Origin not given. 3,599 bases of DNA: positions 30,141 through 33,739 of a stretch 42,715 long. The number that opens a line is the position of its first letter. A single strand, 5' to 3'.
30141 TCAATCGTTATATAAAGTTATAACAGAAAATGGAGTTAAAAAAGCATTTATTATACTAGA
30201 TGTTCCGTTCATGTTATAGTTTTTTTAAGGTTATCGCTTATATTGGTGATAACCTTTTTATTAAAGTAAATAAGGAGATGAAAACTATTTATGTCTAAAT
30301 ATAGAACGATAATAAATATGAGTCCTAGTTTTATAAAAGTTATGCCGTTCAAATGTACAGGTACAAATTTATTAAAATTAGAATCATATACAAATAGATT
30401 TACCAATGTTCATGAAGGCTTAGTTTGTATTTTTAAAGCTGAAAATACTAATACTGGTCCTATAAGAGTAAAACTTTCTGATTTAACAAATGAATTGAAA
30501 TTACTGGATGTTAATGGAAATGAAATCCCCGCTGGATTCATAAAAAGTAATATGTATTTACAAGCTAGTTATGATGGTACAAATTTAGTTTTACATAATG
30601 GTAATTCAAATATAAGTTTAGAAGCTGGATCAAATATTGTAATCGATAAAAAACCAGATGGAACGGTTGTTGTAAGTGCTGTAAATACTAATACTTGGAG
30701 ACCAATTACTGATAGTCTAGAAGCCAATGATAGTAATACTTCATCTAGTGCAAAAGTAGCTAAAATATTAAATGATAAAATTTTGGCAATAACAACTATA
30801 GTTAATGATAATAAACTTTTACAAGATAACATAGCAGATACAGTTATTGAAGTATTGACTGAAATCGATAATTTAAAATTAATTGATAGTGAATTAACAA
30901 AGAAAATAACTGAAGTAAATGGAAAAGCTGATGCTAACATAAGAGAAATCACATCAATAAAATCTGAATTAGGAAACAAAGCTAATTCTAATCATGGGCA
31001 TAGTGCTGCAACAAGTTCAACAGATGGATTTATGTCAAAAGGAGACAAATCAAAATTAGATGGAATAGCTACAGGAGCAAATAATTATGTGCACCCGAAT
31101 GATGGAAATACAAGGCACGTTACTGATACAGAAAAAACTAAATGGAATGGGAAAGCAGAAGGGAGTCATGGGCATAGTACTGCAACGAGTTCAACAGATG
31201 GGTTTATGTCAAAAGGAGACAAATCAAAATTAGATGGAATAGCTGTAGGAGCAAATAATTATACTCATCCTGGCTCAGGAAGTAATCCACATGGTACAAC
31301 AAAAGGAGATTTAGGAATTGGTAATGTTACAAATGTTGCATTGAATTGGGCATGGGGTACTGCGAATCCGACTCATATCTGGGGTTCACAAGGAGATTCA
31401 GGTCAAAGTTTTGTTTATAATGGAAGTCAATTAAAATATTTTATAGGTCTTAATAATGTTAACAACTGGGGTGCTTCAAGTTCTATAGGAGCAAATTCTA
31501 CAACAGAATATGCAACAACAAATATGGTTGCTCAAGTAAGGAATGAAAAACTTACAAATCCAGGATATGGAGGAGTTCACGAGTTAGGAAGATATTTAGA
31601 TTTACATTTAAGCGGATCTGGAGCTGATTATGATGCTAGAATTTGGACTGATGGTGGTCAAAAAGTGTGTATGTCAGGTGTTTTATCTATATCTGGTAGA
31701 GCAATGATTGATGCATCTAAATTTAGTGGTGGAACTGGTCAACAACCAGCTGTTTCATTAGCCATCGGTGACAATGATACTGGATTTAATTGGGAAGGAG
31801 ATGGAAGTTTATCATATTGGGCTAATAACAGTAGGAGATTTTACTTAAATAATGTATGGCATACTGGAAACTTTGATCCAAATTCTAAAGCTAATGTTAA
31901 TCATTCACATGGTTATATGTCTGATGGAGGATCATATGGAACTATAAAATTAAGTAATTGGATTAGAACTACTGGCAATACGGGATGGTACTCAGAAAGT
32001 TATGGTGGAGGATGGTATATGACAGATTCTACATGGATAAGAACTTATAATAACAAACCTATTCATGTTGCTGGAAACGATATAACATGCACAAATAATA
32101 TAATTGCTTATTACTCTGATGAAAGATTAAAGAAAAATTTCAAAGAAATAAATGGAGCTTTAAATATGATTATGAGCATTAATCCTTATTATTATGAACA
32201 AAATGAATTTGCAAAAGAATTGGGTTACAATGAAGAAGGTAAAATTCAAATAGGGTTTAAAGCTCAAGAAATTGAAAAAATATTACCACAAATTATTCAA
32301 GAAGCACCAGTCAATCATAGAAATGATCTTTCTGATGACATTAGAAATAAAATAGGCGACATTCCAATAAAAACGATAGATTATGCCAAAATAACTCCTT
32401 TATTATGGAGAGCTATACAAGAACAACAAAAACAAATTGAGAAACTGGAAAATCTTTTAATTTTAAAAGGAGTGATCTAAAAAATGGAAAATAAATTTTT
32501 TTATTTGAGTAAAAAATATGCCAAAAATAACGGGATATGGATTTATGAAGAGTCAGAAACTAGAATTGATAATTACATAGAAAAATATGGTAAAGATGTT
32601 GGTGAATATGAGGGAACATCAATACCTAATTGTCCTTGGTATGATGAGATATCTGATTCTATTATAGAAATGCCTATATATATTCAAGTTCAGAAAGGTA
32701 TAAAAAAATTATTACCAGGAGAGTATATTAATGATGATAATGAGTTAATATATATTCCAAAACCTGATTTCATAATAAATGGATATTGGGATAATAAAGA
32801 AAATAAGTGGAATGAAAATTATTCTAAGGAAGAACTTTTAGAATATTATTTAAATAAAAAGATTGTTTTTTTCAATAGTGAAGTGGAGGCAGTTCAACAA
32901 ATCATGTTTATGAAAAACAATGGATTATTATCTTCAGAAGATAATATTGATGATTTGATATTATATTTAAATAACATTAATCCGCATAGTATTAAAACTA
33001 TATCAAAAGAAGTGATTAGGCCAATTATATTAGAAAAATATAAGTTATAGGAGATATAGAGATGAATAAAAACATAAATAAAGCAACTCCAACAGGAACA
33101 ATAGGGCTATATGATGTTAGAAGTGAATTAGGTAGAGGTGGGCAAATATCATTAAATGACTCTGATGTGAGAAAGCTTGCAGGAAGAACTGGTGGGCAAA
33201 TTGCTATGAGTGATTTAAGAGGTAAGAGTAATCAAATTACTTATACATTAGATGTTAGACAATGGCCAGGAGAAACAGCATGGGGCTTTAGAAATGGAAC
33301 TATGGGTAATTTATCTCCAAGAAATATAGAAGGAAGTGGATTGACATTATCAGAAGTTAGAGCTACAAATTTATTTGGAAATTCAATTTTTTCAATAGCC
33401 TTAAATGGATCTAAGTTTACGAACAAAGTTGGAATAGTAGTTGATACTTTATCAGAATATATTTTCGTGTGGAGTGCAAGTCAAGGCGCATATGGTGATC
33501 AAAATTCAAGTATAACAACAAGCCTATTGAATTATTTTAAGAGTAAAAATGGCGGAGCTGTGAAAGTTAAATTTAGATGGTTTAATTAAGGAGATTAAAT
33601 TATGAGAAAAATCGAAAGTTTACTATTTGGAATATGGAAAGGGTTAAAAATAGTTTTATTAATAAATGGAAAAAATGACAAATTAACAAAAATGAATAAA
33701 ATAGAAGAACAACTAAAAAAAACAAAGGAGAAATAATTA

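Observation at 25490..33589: At least five separately terminated fibre-like genes sharing modules: evidence for a multi-fibre, modular adsorption apparatus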

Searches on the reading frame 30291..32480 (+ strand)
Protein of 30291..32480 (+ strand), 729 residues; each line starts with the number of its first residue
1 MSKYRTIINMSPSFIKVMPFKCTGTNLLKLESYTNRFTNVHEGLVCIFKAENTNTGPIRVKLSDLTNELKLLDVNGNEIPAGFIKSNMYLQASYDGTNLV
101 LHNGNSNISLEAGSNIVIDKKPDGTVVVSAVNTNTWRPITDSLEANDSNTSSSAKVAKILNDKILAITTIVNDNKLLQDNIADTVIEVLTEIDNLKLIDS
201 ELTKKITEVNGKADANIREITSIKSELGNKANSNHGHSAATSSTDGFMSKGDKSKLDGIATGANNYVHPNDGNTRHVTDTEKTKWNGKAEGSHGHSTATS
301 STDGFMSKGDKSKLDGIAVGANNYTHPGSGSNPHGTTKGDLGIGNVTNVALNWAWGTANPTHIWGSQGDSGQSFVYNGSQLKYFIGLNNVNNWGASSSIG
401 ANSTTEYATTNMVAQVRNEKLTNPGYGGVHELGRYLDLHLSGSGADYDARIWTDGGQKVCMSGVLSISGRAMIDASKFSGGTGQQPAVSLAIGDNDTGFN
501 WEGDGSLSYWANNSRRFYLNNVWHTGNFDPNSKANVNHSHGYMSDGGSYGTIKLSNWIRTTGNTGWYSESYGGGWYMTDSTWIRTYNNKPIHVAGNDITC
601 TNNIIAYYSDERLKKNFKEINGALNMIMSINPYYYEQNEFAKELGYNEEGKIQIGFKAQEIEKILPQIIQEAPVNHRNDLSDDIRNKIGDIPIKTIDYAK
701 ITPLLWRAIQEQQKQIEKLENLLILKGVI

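Call 5: search_protein_families(library=pfam, proteins=[window:30291-32480:+], max_evalue=0.1)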
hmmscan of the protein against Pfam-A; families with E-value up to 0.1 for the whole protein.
window:30291-32480:+ (729 aa): 3 families
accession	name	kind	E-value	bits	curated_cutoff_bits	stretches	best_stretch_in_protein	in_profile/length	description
PF13884.11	Peptidase_S74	-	1.2e-11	45.2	22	1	609-667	1-55/58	Chaperone of endosialidase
PF04917.17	Shufflon_N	-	7.7e-08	32.6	27.5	1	547-596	224-274/324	Bacterial shufflon protein, N-terminal constant region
PF11133.13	Phage_head_fibr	-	0.00074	19.5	24.6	0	296-338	201-243/277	Head fiber protein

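Call 6: search_protein_families(library=phrogs, proteins=[window:30291-32480:+], max_evalue=0.01)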
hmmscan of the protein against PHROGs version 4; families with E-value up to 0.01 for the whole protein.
window:30291-32480:+ (729 aa): 16 families
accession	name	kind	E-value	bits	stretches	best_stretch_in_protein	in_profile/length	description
phrog_38707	-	unknown function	1.2e-20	74.7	3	239-288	340-388/675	-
phrog_1699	-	tail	7.7e-16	58.8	2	608-721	893-989/1000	long tail fiber protein distal subunit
phrog_5668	-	tail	9.4e-16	57.8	1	148-721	1079-1556/1567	tail fiber protein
phrog_14572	-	tail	5e-15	56.5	2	605-721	361-468/484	tail fiber protein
phrog_5481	-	tail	2.5e-13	50.4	1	579-721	892-1017/1043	tail fiber protein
phrog_19567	-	tail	4.6e-13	49.1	1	488-669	1169-1337/1379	tail fiber protein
phrog_36886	-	unknown function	1.4e-12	48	1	240-335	135-237/605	-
phrog_8215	-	tail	1.3e-09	37.9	1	602-720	902-993/1000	baseplate wedge initiator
phrog_6907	-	unknown function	1.8e-09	38.8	2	287-319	58-90/99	-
phrog_11011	-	tail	1.1e-08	34.5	1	380-722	993-1276/1291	long tail fiber protein distal subunit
phrog_5207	-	unknown function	3.7e-08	33.3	1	283-323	250-290/689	-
phrog_25620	-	tail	5.1e-08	33.6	1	274-350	175-248/348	tail collar fiber protein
phrog_7389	-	tail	1.2e-06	28.4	1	234-264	527-557/732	tail fiber protein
phrog_8437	-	unknown function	0.00073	20.1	0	184-268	21-112/230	-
phrog_2126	-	tail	0.0041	17.5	1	232-299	70-130/459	tail fiber protein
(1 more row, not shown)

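Call 15: search_dna_similar(query=window:30291-32480:+, collection=phages, mode=protein, max_evalue=0.00001)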
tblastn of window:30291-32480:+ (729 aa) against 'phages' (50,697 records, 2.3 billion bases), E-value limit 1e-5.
Records with a match: 32; places in all: 32; records where one place covers at least 80% of the query: 0.
Best place of each record, by identity: 60-80% 2; <60% 30.
By first word of the organism name: Vibrio 18; Aeromonas 7; Pseudomonas 2; Ralstonia 2; Caudoviricetes 2; Synechococcus 1.
By host as written in the record: Aeromonas hydrophila 4; - 3; Vibrio alginolyticus 3; Aeromonas salmonicida 2; Ralstonia pseudosolanacearum 2; Vibrio harveyi 2; Vibrio alginolyticus NBRC 15630 = ATCC 17749 2; Vibrio alginolyticus ATCC 17749 2; and 10 more.
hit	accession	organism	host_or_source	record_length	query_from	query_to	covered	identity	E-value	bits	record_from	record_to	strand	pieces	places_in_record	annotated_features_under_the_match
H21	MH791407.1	Aeromonas phage AsFcp_4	Aeromonas salmonicida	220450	420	667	34%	28.7%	5e-14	82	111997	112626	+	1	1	hypothetical protein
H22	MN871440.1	Aeromonas phage AsFcp_1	Aeromonas salmonicida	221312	420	667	34%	28.7%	5e-14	82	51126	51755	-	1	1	record has no annotation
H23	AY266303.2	Aeromonas phage Aeh1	Aeromonas hydrophila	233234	420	667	34%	28.5%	4e-11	73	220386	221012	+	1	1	hypothetical protein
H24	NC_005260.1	Aeromonas phage Aeh1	Aeromonas hydrophila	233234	420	667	34%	28.5%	4e-11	73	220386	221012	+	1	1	tail fiber protein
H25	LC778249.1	Aeromonas phage phiWae14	urban sewage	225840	425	667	33%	29.1%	6e-11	72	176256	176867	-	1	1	hypothetical protein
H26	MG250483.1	Aeromonas phage Ah1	Aeromonas hydrophila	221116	428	667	33%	28.9%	3e-12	77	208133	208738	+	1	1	12_2: short tail fibers protein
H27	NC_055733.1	Aeromonas phage Ah1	Aeromonas hydrophila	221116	428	667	33%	28.9%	3e-12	77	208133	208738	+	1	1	12_2: tail fiber protein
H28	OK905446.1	Vibrio phage VS1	Vibrio splendidus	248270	405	671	37%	25.5%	7e-7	59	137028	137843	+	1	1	record has no annotation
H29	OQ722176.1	Vibrio phage vB_VspM_VS2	Vibrio splendidus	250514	405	671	37%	25.5%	2e-6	58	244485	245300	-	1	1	record has no annotation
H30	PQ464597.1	Pseudomonas phage Milchi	Pseudomonas poae Z9_5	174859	557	723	23%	36.9%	1e-15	88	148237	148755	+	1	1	long tail fiber protein distal subunit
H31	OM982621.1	Pseudomonas phage Astolliot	Pseudomonas syringae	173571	577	723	20%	34.6%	8e-14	82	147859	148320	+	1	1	hypothetical protein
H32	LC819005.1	Ralstonia phage FLC1-1B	Ralstonia pseudosolanacearum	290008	598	708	15%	34.2%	6e-7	59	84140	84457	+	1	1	hypothetical protein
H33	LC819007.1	Ralstonia phage FLC4-3B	Ralstonia pseudosolanacearum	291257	598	708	15%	34.2%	7e-7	59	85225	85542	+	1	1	hypothetical protein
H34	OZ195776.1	Vibrio phage D479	Seawater and oysters mix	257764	597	704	15%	31.5%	7e-6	56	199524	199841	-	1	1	hypothetical protein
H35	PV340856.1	Synechococcus phage Sf-FS3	Synechococcus sp. WH8102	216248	582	672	12%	37.4%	1e-8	65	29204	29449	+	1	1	peptidase S74 domain-containing protein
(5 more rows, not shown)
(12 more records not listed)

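Call 44: search_solved_structures(query=window:30291-32480:+, max_evalue=0.01)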
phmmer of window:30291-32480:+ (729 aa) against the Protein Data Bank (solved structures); distinct sequences matched with E-value up to 0.01: 3.
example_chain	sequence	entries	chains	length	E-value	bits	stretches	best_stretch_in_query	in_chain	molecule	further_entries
9j1l_3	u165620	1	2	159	1.8e-10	43.4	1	197-320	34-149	FtbO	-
9j1l_O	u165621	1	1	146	1.2e-09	40.6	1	197-317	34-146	FtbO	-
6f45_A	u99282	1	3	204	4.6e-08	35.4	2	573-722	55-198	Long tail fiber distal subunit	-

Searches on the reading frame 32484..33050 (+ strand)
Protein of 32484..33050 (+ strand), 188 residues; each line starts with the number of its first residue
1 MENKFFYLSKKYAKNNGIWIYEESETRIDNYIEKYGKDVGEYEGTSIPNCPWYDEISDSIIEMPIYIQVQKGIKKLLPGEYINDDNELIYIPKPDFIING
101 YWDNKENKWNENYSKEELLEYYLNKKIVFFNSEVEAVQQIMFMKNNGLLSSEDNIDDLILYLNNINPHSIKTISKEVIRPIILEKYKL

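Call 5: search_protein_families(library=pfam, proteins=[window:32484-33050:+], max_evalue=0.1)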
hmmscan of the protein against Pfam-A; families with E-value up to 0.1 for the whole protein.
window:32484-33050:+ (188 aa): 1 family
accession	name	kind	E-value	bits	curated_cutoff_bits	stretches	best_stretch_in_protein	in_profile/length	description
PF08292.18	RNA_pol_Rbc25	-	0.037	14.8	25.1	1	89-135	25-71/121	RNA polymerase III subunit Rpc25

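Call 6: search_protein_families(library=phrogs, proteins=[window:32484-33050:+], max_evalue=0.01)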
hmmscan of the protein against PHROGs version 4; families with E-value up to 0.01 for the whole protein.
window:32484-33050:+ (188 aa): 0 families

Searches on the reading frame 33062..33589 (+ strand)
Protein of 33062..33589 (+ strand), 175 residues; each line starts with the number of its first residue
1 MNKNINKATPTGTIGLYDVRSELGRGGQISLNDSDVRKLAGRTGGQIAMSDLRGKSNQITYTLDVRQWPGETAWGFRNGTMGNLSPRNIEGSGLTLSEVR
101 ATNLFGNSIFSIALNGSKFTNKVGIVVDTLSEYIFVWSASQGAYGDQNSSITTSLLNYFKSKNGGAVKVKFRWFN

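Call 5: search_protein_families(library=pfam, proteins=[window:33062-33589:+], max_evalue=0.1)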
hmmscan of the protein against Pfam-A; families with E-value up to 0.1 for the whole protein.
window:33062-33589:+ (175 aa): 1 family
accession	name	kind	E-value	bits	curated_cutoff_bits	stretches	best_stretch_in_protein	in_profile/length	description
PF16913.11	PUNUT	-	0.063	13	30.6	1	95-147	102-156/321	Purine nucleobase transmembrane transport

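Call 6: search_protein_families(library=phrogs, proteins=[window:33062-33589:+], max_evalue=0.01)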
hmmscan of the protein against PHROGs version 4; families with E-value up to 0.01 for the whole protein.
window:33062-33589:+ (175 aa): 2 families
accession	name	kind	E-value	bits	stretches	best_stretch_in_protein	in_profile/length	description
phrog_26817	-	unknown function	8.1e-12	46.6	1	10-139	5-140/177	-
phrog_26746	-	unknown function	0.00053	20.5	1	11-60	6-58/247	-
